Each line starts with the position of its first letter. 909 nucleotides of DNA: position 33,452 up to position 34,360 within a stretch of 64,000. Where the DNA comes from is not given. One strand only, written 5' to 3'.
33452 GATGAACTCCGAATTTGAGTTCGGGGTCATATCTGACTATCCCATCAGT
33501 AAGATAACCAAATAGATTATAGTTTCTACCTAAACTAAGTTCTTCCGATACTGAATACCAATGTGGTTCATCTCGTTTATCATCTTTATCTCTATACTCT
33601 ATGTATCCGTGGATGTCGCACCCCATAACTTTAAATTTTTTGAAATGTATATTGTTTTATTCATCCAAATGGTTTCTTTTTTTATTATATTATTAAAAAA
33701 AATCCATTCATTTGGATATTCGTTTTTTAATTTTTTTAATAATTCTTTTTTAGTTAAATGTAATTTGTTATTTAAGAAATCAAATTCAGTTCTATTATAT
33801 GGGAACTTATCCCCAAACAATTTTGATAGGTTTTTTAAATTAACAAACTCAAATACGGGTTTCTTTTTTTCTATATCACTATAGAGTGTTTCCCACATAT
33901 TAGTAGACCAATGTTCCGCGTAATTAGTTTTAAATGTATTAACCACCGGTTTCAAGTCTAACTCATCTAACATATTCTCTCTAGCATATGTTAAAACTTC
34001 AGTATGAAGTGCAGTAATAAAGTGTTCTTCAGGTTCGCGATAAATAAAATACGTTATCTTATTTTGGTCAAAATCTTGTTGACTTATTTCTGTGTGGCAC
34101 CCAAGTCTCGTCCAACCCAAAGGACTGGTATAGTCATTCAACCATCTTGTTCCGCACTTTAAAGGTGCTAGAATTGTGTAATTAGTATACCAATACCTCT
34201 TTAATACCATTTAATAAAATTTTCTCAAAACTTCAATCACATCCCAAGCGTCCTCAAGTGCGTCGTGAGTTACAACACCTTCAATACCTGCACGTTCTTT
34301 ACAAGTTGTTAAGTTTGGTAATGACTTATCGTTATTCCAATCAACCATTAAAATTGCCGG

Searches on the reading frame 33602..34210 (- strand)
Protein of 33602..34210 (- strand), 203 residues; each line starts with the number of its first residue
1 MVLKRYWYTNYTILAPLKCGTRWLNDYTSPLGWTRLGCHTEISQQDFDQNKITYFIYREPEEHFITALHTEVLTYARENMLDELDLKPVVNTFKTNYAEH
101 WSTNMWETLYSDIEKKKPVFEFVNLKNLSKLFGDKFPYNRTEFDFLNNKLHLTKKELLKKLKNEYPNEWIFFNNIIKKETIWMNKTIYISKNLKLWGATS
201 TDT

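Call 18: search_protein_families(library=pfam, proteins=[window:33602-34210:-], max_evalue=0.01)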
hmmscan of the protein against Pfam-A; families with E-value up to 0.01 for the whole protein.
window:33602-34210:- (203 aa): 0 families

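Call 67: search_protein_families(library=ncbifam, proteins=[window:33602-34210:-], max_evalue=0.001)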
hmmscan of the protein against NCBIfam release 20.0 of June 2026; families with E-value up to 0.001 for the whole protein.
window:33602-34210:- (203 aa): 0 families

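Call 86: search_solved_structures(query=window:33602-34210:-, max_evalue=1)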
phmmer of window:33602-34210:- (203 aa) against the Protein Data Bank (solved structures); distinct sequences matched with E-value up to 1: 1.
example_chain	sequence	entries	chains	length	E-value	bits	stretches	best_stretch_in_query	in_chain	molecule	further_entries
9wh1_B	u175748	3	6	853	0.0043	19.9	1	69-190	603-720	DNA polymerase theta (Helicase domain only)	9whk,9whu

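Call 98: search_protein_families(library=phrogs, proteins=[window:33602-34210:-], max_evalue=0.001)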
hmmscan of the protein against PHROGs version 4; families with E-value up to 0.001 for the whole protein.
window:33602-34210:- (203 aa): 0 families
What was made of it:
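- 33599..34210 (-): Second P-loop-like protein (203 aa, '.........'). Its membership of this system is tentative. No Pfam, NCBIfam or PHROG hit (calls 18, 67, 98).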
